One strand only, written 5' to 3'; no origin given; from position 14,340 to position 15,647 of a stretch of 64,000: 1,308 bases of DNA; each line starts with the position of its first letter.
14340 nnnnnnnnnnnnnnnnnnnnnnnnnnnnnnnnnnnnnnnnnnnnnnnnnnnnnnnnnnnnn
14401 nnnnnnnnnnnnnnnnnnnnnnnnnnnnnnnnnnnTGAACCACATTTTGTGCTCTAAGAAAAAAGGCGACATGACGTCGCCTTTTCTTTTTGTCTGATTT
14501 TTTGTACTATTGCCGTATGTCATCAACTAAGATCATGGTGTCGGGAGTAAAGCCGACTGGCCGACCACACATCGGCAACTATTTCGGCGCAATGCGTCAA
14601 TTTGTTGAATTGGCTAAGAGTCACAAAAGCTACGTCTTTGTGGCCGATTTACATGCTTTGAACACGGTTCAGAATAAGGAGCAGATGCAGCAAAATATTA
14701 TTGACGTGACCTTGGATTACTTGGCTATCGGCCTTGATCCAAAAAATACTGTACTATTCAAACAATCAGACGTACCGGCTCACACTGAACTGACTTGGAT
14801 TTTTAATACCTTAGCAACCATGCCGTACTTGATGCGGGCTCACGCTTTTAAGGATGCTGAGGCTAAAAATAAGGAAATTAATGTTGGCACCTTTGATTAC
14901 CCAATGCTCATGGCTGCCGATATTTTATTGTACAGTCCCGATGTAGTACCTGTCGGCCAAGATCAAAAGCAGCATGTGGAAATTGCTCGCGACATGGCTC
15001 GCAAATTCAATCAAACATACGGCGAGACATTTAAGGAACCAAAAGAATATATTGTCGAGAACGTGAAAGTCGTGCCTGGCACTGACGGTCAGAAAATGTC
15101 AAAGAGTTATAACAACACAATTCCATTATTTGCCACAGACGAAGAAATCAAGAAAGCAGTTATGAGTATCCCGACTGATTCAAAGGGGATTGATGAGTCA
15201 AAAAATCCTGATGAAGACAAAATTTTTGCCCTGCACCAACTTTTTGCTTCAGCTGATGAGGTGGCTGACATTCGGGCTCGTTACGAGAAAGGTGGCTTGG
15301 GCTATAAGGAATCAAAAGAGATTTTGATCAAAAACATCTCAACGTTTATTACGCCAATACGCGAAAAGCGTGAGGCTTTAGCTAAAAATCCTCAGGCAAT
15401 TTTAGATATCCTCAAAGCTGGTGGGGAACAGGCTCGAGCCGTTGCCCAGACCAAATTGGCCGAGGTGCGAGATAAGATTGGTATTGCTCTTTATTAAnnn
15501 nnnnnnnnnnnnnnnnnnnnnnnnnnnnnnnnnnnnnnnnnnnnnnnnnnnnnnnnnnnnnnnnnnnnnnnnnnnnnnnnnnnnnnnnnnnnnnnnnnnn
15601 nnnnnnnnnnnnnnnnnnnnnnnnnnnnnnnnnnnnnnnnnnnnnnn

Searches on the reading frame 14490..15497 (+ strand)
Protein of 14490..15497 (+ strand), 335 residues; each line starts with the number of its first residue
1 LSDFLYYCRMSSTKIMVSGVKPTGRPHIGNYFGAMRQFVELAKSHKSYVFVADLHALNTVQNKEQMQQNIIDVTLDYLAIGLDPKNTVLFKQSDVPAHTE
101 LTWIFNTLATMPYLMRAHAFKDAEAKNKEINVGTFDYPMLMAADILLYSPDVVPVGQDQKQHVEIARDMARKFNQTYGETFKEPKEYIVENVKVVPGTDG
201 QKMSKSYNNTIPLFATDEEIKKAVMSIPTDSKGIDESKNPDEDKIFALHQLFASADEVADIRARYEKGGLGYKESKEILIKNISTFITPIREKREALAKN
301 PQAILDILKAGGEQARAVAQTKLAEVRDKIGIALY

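Call 10: search_protein_families(library=ncbifam, proteins=[window:14490-15497:+])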
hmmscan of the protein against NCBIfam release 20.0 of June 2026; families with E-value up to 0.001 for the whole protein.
window:14490-15497:+ (335 aa): 11 families
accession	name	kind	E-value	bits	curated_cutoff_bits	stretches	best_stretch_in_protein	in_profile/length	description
NF009207.0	PRK12556.1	equivalog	3.9e-108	361.2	479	1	12-332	2-331/332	tryptophan--tRNA ligase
NF008923.0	PRK12284.1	equivalog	7.4e-97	324.9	597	1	15-332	4-331/431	tryptophan--tRNA ligase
TIGR00233.1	trpS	equivalog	1.4e-89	300.6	176.75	1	13-332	2-328/328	tryptophan--tRNA ligase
NF008922.0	PRK12283.1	equivalog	3.7e-76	256.6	572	2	13-179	3-173/400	tryptophan--tRNA ligase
NF008925.0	PRK12285.1-2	equivalog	2.4e-26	92.6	451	1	15-306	64-362/365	tryptophan--tRNA ligase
NF008927.0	PRK12285.1-4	equivalog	2.6e-19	69.5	478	1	9-299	69-364/385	tryptophan--tRNA ligase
NF008926.0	PRK12285.1-3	equivalog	1.5e-17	63.7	320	2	16-176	68-231/429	tryptophan--tRNA ligase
NF006330.0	PRK08560.1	equivalog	5.2e-16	58.6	220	1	18-225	37-246/342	tyrosine--tRNA ligase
NF008928.0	PRK12285.1-5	equivalog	8e-13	47.8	891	1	15-173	94-252/530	tryptophan--tRNA ligase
TIGR00234.1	tyrS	equivalog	8e-12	44.9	113.8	1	18-228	40-258/406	tyrosine--tRNA ligase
NF008924.0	PRK12285.1-1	equivalog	7.7e-10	38.5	644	1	61-316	124-373/381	tryptophan--tRNA ligase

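Call 11: find_encoding_contigs(protein=window:14490-15497:+, flank=3000, max_places=10)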
Protein window:14490-15497:+ (335 aa): no gene with exactly this product is on record in the collection.

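Call 15: find_encoding_contigs(protein=window:14517-15494:+, flank=3000, max_places=10)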
Protein seq(326 aa) (326 aa): no gene with exactly this product is on record in the collection.

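Call 16: find_related_loci(query=window:14517-15494:+, collection=genome_contigs, flank=4000)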
Query seq(326 aa) (326 aa) in genome_contigs; peptide patterns used: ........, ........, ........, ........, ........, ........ (x = any residue, [..] = any of these).
600 stretches matched a pattern (row limit reached: there are more); 569 encode a relative of the query (tblastn E <= 1e-3); the best 80 are kept; 80 distinct loci.
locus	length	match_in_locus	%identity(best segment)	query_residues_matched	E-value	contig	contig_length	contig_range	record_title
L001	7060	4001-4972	66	3-326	2e-152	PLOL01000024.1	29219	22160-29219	MAG: Patescibacteria group bacterium isolate bog_1341 73.20120700_S3X.70_contig_19666, whole genome shotgun sequence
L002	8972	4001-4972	65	3-326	1e-150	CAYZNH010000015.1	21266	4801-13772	MAG TPA_asm: uncultured Candidatus Saccharibacteria bacterium isolate binchicken_co245_75 genome assembly, contig: NODE_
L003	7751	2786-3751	67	5-325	8e-149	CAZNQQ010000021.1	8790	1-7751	MAG TPA_asm: uncultured Candidatus Saccharibacteria bacterium isolate SRP200020_co5_61 genome assembly, contig: NODE_125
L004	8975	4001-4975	64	2-326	2e-148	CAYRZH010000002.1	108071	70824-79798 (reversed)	MAG TPA_asm: uncultured Candidatus Saccharibacteria bacterium isolate binchicken_co16_374 genome assembly, contig: NODE_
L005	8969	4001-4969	66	2-324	1e-148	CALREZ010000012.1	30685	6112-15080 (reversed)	MAG: Candidatus Nomurabacteria bacterium isolate Ike-200m-9 genome assembly, contig: Ike-200-c774, whole genome shotgun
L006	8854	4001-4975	64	1-325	3e-148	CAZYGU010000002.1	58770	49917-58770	MAG TPA_asm: uncultured Candidatus Saccharibacteria bacterium isolate SRP278252_co2_822 genome assembly, contig: NODE_84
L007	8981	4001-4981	66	1-326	4e-148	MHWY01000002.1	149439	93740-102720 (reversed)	MAG: Candidatus Zambryskibacteria bacterium RIFOXYD1_FULL_40_13 rifoxyd1_full_scaffold_107, whole genome shotgun sequenc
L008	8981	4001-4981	64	1-326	3e-148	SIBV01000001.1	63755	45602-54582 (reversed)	MAG: Candidatus Zambryskibacteria bacterium isolate Baikal-deep-G185 BACOMB-C1621, whole genome shotgun sequence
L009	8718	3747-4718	66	3-326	3e-146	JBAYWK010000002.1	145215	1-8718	MAG: Candidatus Paceibacterota bacterium isolate SO_2016_LW3_81 scaffold00158_LW162_2016, whole genome shotgun sequence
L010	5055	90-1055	64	2-323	2e-146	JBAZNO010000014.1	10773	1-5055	MAG: Candidatus Paceibacterota bacterium isolate SO_2017_LW4_71 scaffold_11780_c1_LW137-91_2017, whole genome shotgun se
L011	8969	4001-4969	64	2-325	1e-145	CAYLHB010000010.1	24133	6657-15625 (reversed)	MAG TPA_asm: uncultured Candidatus Saccharibacteria bacterium isolate binchicken_co58_70 genome assembly, contig: NODE_1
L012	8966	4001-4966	65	5-326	2e-145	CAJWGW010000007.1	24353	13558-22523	TPA_asm: uncultured bacterium isolate ERR599060_bin.41_MetaBAT_v2.12.1_MAG genome assembly, contig: NODE_518_length_2435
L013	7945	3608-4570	64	5-325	3e-145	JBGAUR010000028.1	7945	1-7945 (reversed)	MAG: Candidatus Paceibacteria bacterium isolate MAG_AAO_AS.83 AAOAS-83_NODE_28_length_7945_cov_3.515506, whole genome sh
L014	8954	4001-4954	65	5-323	2e-144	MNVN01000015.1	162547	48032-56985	MAG: Candidatus Nomurabacteria bacterium CG1_02_43_90 cg1_0.2_scaffold_18_c, whole genome shotgun sequence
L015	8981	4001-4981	63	1-326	4e-144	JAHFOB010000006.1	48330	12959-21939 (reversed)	MAG: Candidatus Zambryskiibacteriota bacterium isolate nzgw494 NODE_261_length_48331_cov_3.960071, whole genome shotgun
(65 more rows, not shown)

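Call 24: find_homologous_proteins(query=window:14517-15494:+, max_evalue=1e-100)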
Query seq(326 aa) (326 aa): 7115 proteins with E <= 1e-100 among 8000 candidates; the best 120 are listed.
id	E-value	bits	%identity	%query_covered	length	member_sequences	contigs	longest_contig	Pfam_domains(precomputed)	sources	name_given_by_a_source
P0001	5.3e-168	576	75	100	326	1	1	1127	PF00579.32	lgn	-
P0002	2.0e-166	571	76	100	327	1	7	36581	PF00579.32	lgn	-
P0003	3.0e-165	567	76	100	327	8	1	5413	PF00579.32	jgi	-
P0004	7.1e-163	559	78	98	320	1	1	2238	PF00579.32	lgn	-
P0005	4.9e-162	556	74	100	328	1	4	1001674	PF00579.32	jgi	jgi:tryptophanyl-tRNA synthetase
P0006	1.1e-161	555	75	100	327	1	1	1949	PF00579.32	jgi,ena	-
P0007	3.0e-161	554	95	81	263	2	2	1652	PF00579.32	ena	-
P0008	4.2e-161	553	75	100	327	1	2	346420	PF00579.32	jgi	jgi:tryptophanyl-tRNA synthetase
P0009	7.1e-161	552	75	100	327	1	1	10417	PF00579.32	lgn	-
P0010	7.1e-161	552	74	100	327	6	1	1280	PF00579.32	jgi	-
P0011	1.3e-160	552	77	98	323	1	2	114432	PF00579.32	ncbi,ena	-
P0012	1.4e-160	551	77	98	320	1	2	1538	PF00579.32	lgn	-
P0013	4.4e-160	550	75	100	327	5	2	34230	PF00579.32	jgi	-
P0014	1.1e-159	548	74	100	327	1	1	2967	PF00579.32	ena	-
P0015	3.9e-159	547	75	100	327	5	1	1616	PF00579.32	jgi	jgi:tryptophanyl-tRNA synthetase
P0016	6.3e-159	546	73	99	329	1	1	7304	PF00579.32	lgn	-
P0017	1.8e-158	544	75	98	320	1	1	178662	PF00579.32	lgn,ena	-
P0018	1.8e-157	541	73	99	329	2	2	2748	PF00579.32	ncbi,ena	-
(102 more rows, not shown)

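Call 25: find_encoding_contigs(protein=P0007, flank=3000, max_places=4)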
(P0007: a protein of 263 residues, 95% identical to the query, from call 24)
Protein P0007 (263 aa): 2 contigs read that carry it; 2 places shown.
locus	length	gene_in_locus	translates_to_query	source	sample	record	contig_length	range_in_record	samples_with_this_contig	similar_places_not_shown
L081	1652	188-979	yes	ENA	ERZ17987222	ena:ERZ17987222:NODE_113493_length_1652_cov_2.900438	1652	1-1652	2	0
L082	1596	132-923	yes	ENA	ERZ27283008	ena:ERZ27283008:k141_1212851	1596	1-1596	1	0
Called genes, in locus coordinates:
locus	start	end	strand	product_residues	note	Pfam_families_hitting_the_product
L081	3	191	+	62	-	?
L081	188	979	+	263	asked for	PF00579:tRNA-synt_1b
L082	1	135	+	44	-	?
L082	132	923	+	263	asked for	PF00579:tRNA-synt_1b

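Call 26: find_encoding_contigs(protein=P0002, flank=3000, max_places=7)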
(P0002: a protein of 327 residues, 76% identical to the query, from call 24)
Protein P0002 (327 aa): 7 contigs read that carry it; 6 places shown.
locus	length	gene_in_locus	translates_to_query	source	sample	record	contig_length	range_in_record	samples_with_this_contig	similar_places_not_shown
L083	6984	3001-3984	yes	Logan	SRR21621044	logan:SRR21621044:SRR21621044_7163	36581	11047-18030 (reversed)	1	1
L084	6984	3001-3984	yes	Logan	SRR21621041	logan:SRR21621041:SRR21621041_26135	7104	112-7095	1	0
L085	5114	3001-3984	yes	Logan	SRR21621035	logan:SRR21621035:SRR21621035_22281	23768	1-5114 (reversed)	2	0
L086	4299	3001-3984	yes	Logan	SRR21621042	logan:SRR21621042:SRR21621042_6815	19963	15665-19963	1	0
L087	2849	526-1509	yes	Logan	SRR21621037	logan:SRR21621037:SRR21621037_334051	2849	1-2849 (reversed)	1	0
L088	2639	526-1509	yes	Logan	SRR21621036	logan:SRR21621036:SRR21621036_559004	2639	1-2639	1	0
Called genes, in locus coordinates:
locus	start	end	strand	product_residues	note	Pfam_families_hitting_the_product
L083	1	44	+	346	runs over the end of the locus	-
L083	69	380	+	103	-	-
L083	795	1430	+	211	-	-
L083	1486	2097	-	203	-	-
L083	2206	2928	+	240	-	-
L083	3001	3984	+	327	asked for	PF00579:tRNA-synt_1b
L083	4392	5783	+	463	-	PF01336:tRNA_anti-codon, PF00152:tRNA-synt_2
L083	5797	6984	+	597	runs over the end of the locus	PF00664:ABC_membrane, PF02463:SMC_N, PF00005:ABC_tran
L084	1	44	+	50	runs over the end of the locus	?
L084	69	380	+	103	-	-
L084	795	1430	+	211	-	-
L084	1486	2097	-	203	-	-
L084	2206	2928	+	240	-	-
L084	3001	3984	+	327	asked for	PF00579:tRNA-synt_1b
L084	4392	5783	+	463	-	PF01336:tRNA_anti-codon, PF00152:tRNA-synt_2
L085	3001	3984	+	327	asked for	PF00579:tRNA-synt_1b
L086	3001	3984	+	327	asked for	PF00579:tRNA-synt_1b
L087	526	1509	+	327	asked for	PF00579:tRNA-synt_1b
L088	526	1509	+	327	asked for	PF00579:tRNA-synt_1b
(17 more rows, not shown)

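Call 27: find_encoding_contigs(protein=P0005, flank=3000, max_places=4)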
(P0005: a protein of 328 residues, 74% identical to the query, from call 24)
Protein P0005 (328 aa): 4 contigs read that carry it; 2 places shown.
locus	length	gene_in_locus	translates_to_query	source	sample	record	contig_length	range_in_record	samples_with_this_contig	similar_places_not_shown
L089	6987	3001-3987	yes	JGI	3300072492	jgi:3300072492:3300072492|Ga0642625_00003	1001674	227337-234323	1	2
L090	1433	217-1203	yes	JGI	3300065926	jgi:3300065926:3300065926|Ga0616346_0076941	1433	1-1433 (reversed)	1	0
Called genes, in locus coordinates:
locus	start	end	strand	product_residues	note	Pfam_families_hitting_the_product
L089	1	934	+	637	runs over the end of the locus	PF00012:HSP70, PF06723:MreB_Mbl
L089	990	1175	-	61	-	-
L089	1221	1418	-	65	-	-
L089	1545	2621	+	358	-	PF00226:DnaJ, PF01556:DnaJ_C, PF15777:Anti-TRAP (faint), PF00684:DnaJ_CXXCXGXG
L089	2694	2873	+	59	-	-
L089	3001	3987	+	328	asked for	PF00579:tRNA-synt_1b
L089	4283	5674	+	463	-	PF01336:tRNA_anti-codon, PF00152:tRNA-synt_2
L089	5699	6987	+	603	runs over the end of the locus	PF00664:ABC_membrane, PF00005:ABC_tran, PF02463:SMC_N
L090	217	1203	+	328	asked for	PF00579:tRNA-synt_1b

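Call 36: find_encoding_contigs(protein=P0011, flank=2500, max_places=3)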
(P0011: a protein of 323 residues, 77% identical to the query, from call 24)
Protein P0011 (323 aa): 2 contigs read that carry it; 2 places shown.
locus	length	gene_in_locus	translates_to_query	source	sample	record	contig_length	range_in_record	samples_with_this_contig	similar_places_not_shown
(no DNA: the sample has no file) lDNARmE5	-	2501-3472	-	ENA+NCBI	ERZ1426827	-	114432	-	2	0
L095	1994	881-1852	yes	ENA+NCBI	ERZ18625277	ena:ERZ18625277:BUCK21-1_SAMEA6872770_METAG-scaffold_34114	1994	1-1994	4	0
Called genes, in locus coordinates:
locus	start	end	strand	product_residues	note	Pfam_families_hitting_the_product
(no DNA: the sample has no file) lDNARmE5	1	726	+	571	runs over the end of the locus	PF00512:HisKA, PF02518:HATPase_c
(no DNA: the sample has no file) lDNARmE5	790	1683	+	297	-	PF00763:THF_DHG_CYH, PF02882:THF_DHG_CYH_C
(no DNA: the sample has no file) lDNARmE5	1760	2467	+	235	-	PF05724:TPMT, PF13489:Methyltransf_23, PF01209:Ubie_methyltran, PF02353:CMAS, PF13847:Methyltransf_31, PF08241:Methyltransf_11, PF08242:Methyltransf_12, PF13649:Methyltransf_25, +2 more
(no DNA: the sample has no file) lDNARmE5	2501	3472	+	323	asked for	PF00579:tRNA-synt_1b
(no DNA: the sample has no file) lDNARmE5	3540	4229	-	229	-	-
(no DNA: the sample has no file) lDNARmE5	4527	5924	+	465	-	PF01336:tRNA_anti-codon, PF00152:tRNA-synt_2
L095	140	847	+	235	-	PF05724:TPMT, PF13489:Methyltransf_23, PF01209:Ubie_methyltran, PF02353:CMAS, PF13847:Methyltransf_31, PF08241:Methyltransf_11, PF08242:Methyltransf_12, PF13649:Methyltransf_25, +2 more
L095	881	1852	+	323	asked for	PF00579:tRNA-synt_1b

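Call 37: find_encoding_contigs(protein=P0017, flank=2500, max_places=3)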
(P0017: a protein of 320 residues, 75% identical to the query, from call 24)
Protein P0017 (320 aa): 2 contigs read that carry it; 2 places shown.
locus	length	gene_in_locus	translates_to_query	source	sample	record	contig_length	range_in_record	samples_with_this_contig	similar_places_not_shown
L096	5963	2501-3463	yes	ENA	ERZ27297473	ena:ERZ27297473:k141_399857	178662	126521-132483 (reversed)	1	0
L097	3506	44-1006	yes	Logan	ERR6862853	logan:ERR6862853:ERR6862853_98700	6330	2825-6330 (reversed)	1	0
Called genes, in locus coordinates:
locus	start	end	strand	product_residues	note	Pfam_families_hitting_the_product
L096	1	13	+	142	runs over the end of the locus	PF12680:SnoaL_2 (weak)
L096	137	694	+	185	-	-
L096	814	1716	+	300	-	PF00763:THF_DHG_CYH, PF02882:THF_DHG_CYH_C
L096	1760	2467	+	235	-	PF05724:TPMT, PF05175:MTS (weak), PF13489:Methyltransf_23, PF01209:Ubie_methyltran, PF13847:Methyltransf_31, PF08241:Methyltransf_11, PF08242:Methyltransf_12, PF13649:Methyltransf_25, +2 more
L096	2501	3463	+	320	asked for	PF00579:tRNA-synt_1b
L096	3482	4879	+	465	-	PF01336:tRNA_anti-codon, PF00152:tRNA-synt_2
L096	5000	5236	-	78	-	-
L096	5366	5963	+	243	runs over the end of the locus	PF02616:SMC_ScpA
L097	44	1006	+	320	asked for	PF00579:tRNA-synt_1b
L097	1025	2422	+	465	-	PF01336:tRNA_anti-codon, PF00152:tRNA-synt_2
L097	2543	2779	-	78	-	-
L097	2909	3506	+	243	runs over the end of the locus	PF02616:SMC_ScpA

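Call 38: find_encoding_contigs(protein=P0008, flank=2500, max_places=3)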
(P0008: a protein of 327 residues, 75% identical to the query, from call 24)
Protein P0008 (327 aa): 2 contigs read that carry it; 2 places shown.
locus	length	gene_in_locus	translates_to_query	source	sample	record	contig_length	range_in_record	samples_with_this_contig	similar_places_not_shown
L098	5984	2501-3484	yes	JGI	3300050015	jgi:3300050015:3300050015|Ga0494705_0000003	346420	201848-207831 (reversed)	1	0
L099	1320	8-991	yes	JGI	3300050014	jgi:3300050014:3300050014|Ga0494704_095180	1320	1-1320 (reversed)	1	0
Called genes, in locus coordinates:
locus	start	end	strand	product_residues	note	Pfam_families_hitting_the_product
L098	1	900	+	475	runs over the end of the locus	PF00512:HisKA, PF02518:HATPase_c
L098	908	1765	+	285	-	PF00763:THF_DHG_CYH, PF02882:THF_DHG_CYH_C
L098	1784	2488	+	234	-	PF05724:TPMT, PF13489:Methyltransf_23, PF01209:Ubie_methyltran, PF03848:TehB (weak), PF13847:Methyltransf_31, PF08241:Methyltransf_11, PF08242:Methyltransf_12, PF13649:Methyltransf_25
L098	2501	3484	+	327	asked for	PF00579:tRNA-synt_1b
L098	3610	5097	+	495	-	PF01336:tRNA_anti-codon, PF00152:tRNA-synt_2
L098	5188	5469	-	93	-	-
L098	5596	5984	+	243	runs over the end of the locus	PF02616:SMC_ScpA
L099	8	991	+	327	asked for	PF00579:tRNA-synt_1b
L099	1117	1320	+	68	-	?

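Call 39: find_encoding_contigs(protein=P0013, flank=2500, max_places=3)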
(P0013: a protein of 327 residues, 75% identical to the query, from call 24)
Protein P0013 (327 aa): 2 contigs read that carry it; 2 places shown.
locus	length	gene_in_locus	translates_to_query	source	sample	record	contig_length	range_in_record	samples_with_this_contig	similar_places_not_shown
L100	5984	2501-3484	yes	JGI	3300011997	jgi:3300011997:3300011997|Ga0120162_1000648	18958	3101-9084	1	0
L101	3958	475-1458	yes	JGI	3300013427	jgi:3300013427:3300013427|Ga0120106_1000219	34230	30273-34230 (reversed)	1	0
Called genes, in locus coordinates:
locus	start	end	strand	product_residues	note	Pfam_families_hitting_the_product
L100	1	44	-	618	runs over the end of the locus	PF14306:PUA_2, PF01747:ATP-sulfurylase, PF01583:APS_kinase, PF01656:CbiA (faint)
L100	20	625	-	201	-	PF00877:NLPC_P60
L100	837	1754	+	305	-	PF00763:THF_DHG_CYH, PF02882:THF_DHG_CYH_C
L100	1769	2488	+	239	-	PF05724:TPMT, PF13489:Methyltransf_23, PF01209:Ubie_methyltran (weak), PF02353:CMAS (weak), PF13847:Methyltransf_31, PF08241:Methyltransf_11, PF08242:Methyltransf_12, PF13649:Methyltransf_25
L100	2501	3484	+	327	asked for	PF00579:tRNA-synt_1b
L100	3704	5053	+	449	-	PF01336:tRNA_anti-codon, PF00152:tRNA-synt_2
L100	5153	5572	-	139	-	-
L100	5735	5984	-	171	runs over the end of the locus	-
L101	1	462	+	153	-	?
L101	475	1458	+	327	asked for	PF00579:tRNA-synt_1b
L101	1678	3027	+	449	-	PF01336:tRNA_anti-codon, PF00152:tRNA-synt_2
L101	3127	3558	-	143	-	-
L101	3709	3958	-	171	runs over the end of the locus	-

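Call 68: find_encoding_contigs(protein=P0018, flank=2000, max_places=2)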
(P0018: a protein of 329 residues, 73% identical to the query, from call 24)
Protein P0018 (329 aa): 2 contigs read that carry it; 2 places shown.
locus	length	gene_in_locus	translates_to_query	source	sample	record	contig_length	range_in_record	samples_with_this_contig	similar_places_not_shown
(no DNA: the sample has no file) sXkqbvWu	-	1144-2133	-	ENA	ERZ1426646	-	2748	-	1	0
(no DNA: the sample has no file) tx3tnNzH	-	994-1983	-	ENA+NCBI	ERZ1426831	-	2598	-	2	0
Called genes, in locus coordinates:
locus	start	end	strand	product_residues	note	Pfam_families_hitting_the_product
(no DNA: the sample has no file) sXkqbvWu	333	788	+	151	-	PF00326:Peptidase_S9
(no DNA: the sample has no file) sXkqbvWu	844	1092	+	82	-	-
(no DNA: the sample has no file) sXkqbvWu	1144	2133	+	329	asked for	PF00579:tRNA-synt_1b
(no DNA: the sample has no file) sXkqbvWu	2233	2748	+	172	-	?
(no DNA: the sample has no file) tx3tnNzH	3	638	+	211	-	?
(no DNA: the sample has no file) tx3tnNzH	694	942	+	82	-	-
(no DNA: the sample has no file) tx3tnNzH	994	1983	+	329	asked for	PF00579:tRNA-synt_1b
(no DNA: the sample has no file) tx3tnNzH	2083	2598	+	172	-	?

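Call 69: find_encoding_contigs(protein=P0016, flank=2000, max_places=2)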
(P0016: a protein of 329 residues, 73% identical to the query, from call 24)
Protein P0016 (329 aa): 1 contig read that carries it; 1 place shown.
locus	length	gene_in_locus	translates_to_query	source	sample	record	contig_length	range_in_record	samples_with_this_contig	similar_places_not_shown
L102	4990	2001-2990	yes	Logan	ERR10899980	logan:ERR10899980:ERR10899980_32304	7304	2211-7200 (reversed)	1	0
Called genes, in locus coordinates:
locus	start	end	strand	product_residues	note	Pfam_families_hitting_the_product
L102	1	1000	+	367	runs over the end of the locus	?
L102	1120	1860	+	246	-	-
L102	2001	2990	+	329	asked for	PF00579:tRNA-synt_1b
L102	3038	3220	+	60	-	-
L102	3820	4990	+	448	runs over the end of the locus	PF01336:tRNA_anti-codon, PF00152:tRNA-synt_2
